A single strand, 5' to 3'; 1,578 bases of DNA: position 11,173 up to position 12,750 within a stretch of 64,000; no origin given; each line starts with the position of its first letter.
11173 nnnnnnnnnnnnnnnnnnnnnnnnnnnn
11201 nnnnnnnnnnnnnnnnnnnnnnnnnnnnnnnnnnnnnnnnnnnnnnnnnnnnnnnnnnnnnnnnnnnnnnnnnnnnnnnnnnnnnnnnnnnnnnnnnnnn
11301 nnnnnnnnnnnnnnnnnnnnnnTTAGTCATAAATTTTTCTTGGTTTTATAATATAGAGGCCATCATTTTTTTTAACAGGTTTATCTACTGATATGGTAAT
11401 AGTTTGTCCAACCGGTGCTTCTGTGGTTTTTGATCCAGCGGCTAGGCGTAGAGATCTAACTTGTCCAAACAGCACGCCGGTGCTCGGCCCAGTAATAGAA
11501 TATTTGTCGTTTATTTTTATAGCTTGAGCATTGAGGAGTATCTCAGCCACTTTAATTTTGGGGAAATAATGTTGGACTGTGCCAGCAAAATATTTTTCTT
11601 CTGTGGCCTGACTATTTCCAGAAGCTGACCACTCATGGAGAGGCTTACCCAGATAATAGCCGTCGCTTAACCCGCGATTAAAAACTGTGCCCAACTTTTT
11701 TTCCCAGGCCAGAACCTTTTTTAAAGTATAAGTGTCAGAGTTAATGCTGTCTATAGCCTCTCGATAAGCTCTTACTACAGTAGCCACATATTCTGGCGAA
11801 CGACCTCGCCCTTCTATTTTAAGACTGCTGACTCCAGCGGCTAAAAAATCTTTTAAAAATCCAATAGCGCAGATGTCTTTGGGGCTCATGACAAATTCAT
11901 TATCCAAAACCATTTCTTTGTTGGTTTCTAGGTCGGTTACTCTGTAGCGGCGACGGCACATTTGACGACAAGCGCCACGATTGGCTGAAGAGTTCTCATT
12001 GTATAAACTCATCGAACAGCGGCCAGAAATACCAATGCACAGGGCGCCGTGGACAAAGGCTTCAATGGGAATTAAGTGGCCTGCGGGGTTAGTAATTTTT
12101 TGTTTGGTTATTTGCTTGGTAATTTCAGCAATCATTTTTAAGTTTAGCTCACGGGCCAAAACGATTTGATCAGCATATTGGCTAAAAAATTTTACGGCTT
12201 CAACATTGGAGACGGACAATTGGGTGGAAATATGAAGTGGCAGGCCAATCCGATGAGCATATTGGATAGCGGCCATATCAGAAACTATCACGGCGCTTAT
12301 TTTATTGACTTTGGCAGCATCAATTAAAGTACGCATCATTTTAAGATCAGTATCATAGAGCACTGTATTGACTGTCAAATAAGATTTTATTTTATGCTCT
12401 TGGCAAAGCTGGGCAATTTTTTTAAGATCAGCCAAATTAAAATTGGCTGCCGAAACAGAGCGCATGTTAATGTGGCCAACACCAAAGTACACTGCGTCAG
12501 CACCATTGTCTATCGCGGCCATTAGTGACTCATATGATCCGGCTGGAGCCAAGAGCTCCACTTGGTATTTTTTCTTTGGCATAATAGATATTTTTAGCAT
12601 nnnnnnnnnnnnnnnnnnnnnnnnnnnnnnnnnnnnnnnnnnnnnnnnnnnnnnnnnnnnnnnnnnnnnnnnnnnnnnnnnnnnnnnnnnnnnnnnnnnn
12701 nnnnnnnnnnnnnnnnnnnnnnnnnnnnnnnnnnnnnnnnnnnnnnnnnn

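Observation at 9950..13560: GC-shifted roughly 3.6 kb block between dnaN and ruvA carrying two unrelated hypothetical polytopic membrane proteins that bracket a U32-peptidase/ferredoxin pair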

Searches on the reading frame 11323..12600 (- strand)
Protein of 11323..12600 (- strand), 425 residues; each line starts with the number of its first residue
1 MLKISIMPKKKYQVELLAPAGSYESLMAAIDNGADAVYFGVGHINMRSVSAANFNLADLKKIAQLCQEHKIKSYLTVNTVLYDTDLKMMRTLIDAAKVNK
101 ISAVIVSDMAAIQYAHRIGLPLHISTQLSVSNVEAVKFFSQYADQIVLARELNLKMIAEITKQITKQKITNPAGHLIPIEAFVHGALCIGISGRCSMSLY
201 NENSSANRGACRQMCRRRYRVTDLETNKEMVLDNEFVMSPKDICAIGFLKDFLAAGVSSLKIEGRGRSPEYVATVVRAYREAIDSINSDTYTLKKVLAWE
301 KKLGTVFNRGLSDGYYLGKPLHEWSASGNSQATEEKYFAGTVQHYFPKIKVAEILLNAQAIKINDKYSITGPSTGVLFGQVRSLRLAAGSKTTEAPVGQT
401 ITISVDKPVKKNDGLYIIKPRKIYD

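Call 5: search_protein_families(library=pfam, proteins=[window:11323-12600:-], max_evalue=0.1)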
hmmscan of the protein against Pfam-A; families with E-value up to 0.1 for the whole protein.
window:11323-12600:- (425 aa): 2 families
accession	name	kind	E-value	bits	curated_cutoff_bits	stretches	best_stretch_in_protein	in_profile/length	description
PF01136.24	Peptidase_U32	-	2.6e-68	230.2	22.4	1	89-320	4-231/233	Peptidase family U32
PF03102.20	NeuB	-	0.05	13.5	22.1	1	47-146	46-143/241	NeuB family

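Call 6: search_protein_families(library=ncbifam, proteins=[window:11323-12600:-], max_evalue=0.1)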
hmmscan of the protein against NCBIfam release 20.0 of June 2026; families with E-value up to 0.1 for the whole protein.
window:11323-12600:- (425 aa): 5 families
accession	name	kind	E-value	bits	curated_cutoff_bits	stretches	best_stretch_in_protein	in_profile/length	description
NF011996.0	PRK15452.1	equivalog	6.9e-53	180.1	534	2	13-228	4-211/449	prephenate-dependent tRNA uridine(34) hydroxylase TrhP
NF047963.1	quinone_UbiU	equivalog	8e-51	173.1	440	2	14-224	1-206/331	ubiquinone anaerobic biosynthesis protein UbiU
NF011991.0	PRK15447.1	equivalog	4.6e-15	55.8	283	1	54-325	45-299/302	U32 family peptidase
NF047965.1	quinone_UbiV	equivalog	6.5e-14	52.1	275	1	54-319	44-288/292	ubiquinone anaerobic biosynthesis protein UbiV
NF045653.1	TyIsonSynPvcA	equivalog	0.02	13.8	600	1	105-175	120-192/315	L-tyrosine isonitrile synthase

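Call 52: search_solved_structures(query=window:11323-12582:-, max_evalue=0.001, show_alignments=2)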
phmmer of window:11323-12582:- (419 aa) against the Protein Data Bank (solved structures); distinct sequences matched with E-value up to 0.001: 0.
